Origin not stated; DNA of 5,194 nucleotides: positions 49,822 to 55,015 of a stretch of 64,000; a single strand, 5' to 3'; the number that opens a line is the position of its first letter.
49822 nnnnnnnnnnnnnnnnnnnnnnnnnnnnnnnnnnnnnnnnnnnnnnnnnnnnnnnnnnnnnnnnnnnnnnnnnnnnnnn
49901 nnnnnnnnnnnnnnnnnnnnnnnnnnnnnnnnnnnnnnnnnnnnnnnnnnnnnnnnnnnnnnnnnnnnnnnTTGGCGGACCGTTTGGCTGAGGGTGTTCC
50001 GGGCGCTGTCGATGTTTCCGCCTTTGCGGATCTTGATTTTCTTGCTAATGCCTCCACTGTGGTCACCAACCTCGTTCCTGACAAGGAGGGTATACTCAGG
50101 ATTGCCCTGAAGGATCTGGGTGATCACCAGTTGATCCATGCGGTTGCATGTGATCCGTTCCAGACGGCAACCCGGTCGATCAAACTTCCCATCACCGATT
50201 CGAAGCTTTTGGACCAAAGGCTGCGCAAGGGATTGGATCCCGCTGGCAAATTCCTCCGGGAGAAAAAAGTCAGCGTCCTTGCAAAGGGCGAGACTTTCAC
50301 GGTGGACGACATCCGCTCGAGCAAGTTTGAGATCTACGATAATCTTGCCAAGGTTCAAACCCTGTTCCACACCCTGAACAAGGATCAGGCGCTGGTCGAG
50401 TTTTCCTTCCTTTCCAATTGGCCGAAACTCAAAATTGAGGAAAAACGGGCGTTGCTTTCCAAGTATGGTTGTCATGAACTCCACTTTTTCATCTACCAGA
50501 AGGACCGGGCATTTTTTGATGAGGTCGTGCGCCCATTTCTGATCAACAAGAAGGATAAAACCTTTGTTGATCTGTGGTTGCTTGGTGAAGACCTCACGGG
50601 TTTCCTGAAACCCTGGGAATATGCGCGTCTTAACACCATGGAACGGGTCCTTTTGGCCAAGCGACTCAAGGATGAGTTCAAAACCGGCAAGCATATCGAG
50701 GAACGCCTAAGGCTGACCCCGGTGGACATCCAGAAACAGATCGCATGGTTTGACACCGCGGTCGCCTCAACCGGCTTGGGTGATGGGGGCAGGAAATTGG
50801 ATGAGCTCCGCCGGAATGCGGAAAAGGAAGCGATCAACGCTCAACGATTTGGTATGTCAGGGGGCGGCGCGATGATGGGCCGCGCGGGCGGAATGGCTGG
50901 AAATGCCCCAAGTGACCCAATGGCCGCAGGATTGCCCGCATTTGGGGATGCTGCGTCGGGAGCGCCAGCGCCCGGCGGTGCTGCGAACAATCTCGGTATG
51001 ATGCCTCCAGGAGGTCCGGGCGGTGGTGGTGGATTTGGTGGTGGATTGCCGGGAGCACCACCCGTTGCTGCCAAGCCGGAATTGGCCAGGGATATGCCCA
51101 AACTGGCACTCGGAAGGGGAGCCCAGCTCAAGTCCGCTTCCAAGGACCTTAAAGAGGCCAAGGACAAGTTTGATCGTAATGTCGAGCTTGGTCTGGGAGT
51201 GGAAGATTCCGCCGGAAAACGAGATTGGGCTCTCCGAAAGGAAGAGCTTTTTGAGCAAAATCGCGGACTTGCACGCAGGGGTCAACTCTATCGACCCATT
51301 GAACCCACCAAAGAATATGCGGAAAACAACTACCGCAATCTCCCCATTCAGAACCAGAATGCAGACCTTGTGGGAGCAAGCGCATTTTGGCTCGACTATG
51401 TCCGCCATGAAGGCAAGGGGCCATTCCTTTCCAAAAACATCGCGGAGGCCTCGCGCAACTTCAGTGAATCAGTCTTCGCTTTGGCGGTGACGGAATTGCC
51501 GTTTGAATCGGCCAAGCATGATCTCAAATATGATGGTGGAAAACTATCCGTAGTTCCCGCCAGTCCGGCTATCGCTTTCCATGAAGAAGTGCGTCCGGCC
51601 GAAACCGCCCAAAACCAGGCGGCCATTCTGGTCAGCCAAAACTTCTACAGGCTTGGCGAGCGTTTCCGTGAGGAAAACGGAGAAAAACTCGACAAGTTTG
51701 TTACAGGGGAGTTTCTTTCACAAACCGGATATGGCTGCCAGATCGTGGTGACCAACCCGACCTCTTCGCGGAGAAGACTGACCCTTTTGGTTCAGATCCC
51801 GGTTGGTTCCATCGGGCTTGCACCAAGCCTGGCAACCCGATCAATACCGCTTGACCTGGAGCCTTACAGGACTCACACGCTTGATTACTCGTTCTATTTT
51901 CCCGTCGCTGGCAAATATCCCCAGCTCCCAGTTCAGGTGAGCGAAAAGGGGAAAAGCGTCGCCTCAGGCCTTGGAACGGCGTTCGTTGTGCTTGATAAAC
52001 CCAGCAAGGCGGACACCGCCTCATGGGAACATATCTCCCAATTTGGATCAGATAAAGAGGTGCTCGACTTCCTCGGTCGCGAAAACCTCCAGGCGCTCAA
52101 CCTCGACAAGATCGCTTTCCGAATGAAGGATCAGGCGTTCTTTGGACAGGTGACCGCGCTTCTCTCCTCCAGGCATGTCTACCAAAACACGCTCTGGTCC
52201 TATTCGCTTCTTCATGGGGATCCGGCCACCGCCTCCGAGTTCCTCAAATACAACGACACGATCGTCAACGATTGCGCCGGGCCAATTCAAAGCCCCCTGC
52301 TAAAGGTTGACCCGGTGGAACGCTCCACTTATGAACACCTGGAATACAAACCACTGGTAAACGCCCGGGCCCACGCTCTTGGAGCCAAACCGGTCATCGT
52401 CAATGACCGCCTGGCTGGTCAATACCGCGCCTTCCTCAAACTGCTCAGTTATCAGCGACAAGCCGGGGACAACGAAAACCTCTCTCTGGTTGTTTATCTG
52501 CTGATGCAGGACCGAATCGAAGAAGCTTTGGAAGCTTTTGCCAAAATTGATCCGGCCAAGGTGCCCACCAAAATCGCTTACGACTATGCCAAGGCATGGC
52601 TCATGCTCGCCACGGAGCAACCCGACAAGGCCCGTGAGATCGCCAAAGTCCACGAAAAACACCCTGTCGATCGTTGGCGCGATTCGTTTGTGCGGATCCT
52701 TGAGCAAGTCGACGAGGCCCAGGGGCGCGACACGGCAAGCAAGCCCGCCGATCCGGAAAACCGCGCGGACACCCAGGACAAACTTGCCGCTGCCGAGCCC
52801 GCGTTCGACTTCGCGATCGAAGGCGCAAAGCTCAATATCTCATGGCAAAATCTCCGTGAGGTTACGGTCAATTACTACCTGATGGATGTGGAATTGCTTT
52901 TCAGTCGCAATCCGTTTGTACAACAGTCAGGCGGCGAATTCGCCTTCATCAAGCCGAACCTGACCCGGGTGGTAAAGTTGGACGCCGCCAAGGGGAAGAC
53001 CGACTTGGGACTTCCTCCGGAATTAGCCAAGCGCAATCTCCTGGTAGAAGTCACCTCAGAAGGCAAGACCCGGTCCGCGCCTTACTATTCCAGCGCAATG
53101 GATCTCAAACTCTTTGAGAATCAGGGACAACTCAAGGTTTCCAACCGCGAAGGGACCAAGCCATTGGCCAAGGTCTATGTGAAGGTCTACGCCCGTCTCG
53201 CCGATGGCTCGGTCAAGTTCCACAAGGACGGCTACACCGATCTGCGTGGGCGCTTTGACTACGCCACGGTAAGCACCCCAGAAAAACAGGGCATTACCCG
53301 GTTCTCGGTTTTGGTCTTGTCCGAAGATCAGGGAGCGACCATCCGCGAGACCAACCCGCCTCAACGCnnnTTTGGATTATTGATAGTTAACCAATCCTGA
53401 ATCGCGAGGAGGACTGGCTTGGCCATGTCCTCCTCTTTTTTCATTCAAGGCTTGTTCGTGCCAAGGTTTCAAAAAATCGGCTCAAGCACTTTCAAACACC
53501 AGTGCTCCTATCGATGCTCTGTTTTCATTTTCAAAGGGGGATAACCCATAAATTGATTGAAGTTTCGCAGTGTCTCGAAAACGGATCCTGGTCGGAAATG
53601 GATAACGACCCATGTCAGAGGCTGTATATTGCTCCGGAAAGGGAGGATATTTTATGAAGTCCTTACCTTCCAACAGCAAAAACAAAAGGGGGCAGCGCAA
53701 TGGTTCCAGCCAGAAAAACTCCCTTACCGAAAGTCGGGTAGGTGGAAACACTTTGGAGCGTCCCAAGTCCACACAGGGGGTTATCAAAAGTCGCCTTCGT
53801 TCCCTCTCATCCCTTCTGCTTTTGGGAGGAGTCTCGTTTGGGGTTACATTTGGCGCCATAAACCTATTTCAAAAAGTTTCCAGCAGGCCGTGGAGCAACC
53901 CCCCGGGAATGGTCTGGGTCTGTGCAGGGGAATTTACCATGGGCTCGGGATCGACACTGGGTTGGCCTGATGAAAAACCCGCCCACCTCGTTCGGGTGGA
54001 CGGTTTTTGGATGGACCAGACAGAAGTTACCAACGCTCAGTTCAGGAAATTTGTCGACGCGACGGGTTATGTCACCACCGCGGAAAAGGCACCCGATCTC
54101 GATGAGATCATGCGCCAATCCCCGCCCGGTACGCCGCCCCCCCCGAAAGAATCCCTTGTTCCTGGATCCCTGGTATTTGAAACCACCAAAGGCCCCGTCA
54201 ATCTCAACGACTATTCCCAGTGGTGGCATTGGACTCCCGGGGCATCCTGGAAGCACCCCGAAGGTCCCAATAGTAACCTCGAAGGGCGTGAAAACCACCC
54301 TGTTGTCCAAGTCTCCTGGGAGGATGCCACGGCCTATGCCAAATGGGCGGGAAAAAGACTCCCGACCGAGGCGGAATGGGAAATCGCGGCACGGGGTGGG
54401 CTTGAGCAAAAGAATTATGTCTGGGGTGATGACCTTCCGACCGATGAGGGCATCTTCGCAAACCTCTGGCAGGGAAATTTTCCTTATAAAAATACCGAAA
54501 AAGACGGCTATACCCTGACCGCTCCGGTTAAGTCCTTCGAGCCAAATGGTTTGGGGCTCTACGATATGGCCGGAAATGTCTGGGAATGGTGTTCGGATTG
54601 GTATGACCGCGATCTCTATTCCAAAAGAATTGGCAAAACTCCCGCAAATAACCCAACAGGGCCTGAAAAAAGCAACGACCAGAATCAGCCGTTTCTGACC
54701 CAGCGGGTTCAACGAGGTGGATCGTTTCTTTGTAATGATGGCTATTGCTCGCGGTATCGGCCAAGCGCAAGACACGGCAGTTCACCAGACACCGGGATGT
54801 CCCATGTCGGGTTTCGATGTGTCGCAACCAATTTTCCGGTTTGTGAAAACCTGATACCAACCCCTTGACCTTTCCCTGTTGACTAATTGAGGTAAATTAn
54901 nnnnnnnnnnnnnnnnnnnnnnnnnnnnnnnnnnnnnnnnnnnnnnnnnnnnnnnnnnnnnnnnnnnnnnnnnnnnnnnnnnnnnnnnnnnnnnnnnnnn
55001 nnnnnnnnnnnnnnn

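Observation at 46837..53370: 2177-aa secreted orphan protein occupying 10% of the window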

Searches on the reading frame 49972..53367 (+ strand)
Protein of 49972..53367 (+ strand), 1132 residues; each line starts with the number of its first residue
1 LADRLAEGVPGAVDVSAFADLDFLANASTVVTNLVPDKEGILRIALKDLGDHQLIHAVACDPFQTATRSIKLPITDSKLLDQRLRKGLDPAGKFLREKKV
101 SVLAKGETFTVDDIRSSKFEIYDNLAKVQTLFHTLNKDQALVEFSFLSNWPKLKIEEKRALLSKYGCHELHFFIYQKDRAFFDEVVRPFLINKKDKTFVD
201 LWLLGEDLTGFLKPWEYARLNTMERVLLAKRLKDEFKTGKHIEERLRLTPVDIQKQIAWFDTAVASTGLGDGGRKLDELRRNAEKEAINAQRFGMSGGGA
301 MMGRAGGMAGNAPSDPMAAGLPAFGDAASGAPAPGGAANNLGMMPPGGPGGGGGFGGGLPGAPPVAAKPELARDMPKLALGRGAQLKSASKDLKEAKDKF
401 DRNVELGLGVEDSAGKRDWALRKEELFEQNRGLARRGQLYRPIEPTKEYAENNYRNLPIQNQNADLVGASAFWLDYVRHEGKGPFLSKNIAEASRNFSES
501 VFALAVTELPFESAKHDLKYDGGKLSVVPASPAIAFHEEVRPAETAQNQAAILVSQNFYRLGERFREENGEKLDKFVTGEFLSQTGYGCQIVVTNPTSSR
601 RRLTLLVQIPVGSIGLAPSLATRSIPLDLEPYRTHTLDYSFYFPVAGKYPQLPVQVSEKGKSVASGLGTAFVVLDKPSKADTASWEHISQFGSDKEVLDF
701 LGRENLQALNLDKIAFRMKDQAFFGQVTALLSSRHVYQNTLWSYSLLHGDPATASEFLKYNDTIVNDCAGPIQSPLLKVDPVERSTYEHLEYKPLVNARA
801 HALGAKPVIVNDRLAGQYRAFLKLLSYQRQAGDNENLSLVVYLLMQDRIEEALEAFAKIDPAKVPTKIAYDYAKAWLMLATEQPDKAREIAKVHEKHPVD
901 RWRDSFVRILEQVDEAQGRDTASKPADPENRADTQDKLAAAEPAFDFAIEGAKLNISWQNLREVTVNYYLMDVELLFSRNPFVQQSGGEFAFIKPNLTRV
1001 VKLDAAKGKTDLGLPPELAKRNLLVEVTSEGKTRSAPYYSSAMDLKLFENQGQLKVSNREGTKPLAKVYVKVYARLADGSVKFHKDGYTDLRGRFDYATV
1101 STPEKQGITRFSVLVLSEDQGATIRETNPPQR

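Call 60: predict_structure(alignment_id=A7)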
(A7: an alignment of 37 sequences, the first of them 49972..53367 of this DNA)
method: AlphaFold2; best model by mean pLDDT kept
length: 1132 residues; sequences in the alignment: 37
mean_pLDDT: 70.3   pTM: 0.56
mean pLDDT of the five models: 70.3, 66.9, 66.9, 65.9, 65.2
residues with pLDDT >= 90: 174; 70-90: 517; 50-70: 205; < 50: 236
segments of 3 or more residues with pLDDT < 50: 1-27, 77-86, 268-276, 293-390, 403-421, 433-451, 544-549, 788-807, 922-935, 986-991
pLDDT, mean of each block of 10 residues (from residue 1): 31 34 47 74 74 75 77 57 48 72 91 79 93 90 91 91 88 95 89 82 91 89 93 83 85 85 64 44 61 46 31 31 29 25 31 28 34 35 41 59 42 40 59 40 36 70 88 92 90 93 95 89 85 89 51 84 64 71 87 84 83 76 80 86 87 76 73 73 80 89 85 92 93 90 93 88 77 77 59 38 44 61 68 79 71 86 80 86 86 77 79 75 44 49 67 74 79 57 54 69 73 74 74 67 60 73 77 83 80 74 67 78 75 57
secondary structure, 60 per line:
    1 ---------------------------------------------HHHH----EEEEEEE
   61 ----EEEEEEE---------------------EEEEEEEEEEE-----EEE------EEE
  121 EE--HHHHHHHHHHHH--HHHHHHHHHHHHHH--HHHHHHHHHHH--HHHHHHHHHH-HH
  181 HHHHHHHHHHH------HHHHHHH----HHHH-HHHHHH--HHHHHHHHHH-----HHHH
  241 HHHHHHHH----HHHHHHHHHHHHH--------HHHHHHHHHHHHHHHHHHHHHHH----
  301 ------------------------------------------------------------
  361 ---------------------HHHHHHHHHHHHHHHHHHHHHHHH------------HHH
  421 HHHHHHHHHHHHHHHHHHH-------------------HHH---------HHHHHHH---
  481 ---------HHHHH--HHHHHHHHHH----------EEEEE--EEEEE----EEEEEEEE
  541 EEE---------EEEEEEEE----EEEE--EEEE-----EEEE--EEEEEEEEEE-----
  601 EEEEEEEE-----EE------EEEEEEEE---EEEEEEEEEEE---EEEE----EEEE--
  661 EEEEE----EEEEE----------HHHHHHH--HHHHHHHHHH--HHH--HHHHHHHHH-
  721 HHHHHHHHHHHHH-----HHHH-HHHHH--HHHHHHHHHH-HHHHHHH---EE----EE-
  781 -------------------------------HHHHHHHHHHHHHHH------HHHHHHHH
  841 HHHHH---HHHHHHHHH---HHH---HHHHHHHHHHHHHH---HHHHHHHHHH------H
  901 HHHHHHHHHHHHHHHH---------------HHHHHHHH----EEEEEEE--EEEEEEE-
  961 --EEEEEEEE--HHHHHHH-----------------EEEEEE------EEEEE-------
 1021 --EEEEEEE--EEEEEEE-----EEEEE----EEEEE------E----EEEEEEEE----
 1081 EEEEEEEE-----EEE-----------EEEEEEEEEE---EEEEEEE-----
elements in order (helices of 4 or more, strands of 3 or more residues): H46-49 E54-60 E65-71 E93-103 E109-111 E118-122 H125-136 H139-152 H155-165 H168-177 H179-191 H198-204 H209-212 H214-219 H222-231 H237-248 H253-265 H274-296 H382-405 H418-439 H471-477 H490-494 H497-506 E517-521 E524-528 E533-543 E553-560 E565-568 E571-574 E580-583 E586-595 E601-608 E622-629 E633-643 E647-650 E655-658 E661-665 E670-674 H685-691 H694-703 H711-719 H721-733 H739-742 H744-748 H751-760 H762-768 H812-826 H833-845 H849-857 H867-880 H884-893 H900-916 H932-939 E944-950 E953-959 E963-970 H973-979 E997-1002 E1009-1013 E1023-1029 E1032-1038 E1044-1048 E1053-1057 E1069-1076 E1081-1088 E1094-1096 E1108-1117 E1121-1127

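Call 62: fold_search(model_id=the predicted structure, library=pdb)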
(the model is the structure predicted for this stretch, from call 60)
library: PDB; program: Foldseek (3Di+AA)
matches with E <= 10: 1544; with E <= 0.001: 82
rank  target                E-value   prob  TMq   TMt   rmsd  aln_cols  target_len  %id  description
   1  7akk_A                4.4e-07  1.00  0.08  0.10  53.6       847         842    9  Structure of a complement factor-receptor complex (released 2022-04-13)
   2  8uin_B                4.7e-06  0.99  0.09  0.10  50.5       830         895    9  Structure of the C3bBb-albicin complex (released 2024-05-08)
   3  2win_F                8.5e-06  0.98  0.09  0.11  52.1       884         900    9  C3 convertase (C3bBb) stabilized by SCIN (released 2009-06-09)
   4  5t9g_A                9.8e-06  0.97  0.08  0.10  35.5       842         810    9  Crystal structure of BuGH2Cwt in complex with Galactoisofagomine (released 2017-09-13)
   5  5dmy_A                1.3e-05  0.96  0.08  0.10  35.7       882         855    8  Beta-galactosidase - construct 33-930 (released 2016-10-05)
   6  5t9a_B                1.9e-05  0.93  0.08  0.11  35.7       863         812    8  Crystal structure of BuGH2Cwt (released 2017-09-13)
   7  6tav_A                2.6e-05  0.95  0.08  0.06  43.5       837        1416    9  Crystal structure of endopeptidase-induced alpha2-macroglobulin (released 2021-05-12)
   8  7b2q_B                3.1e-05  0.94  0.08  0.14  45.2       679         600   10  Cryo-EM structure of complement C4b in complex with nanobody B12 (released 2022-03-02)
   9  8uh2_B                3.3e-05  0.96  0.08  0.11  52.5       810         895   11  Complex of C3b with the inhibitor albicin (released 2024-05-08)
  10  2win_B                3.6e-05  0.96  0.09  0.11  52.4       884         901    9  C3 convertase (C3bBb) stabilized by SCIN (released 2009-06-09)
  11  3l5n_B                4.0e-05  0.95  0.08  0.10  52.3       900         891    9  Staphylococcal Complement Inhibitor (SCIN) in complex with Human Complement Component C3b (released 2010-08-04)
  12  6quc_A                4.6e-05  0.92  0.08  0.10  35.6       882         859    8  Truncated beta-galactosidase III from Bifidobacterium bifidum (released 2020-03-18)
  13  5fob_B                5.2e-05  0.95  0.08  0.10  51.7       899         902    8  Crystal Structure of Human Complement C3b in complex with Smallpox Inhibitor of Complement (SPICE) (released 2016-04-06)
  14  6qud                  5.2e-05  0.91  0.09  0.11  35.8       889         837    8  2-deoxy-galactose reaction intermediate of a Truncated beta-galactosidase III from Bifidobacterium bifidum (released 2020-03-18)
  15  2win_D                5.5e-05  0.95  0.09  0.11  52.0       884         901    9  C3 convertase (C3bBb) stabilized by SCIN (released 2009-06-09)
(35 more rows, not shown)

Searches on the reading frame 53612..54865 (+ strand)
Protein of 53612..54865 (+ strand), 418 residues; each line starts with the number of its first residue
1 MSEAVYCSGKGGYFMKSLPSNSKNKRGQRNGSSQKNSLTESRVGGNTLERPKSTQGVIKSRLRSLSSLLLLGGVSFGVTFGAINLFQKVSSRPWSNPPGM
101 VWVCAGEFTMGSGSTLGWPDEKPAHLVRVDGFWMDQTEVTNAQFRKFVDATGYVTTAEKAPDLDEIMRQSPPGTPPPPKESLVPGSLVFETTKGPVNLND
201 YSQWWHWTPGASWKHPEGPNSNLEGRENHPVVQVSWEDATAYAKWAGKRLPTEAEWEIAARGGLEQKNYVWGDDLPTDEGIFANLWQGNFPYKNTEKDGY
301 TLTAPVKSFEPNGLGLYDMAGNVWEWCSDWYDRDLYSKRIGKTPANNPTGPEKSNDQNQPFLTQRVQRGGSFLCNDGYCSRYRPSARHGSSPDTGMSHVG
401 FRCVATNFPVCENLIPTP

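Call 10: search_protein_families(library=pfam, proteins=[window:53612-54865:+], max_evalue=0.001)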
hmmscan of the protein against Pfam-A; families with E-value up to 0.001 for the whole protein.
window:53612-54865:+ (418 aa): 1 family
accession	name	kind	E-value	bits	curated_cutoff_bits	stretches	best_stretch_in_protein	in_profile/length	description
PF03781.23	FGE-sulfatase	-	4.1e-88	295.8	23.3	1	98-404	3-254/255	Sulfatase-modifying factor enzyme 1-like domain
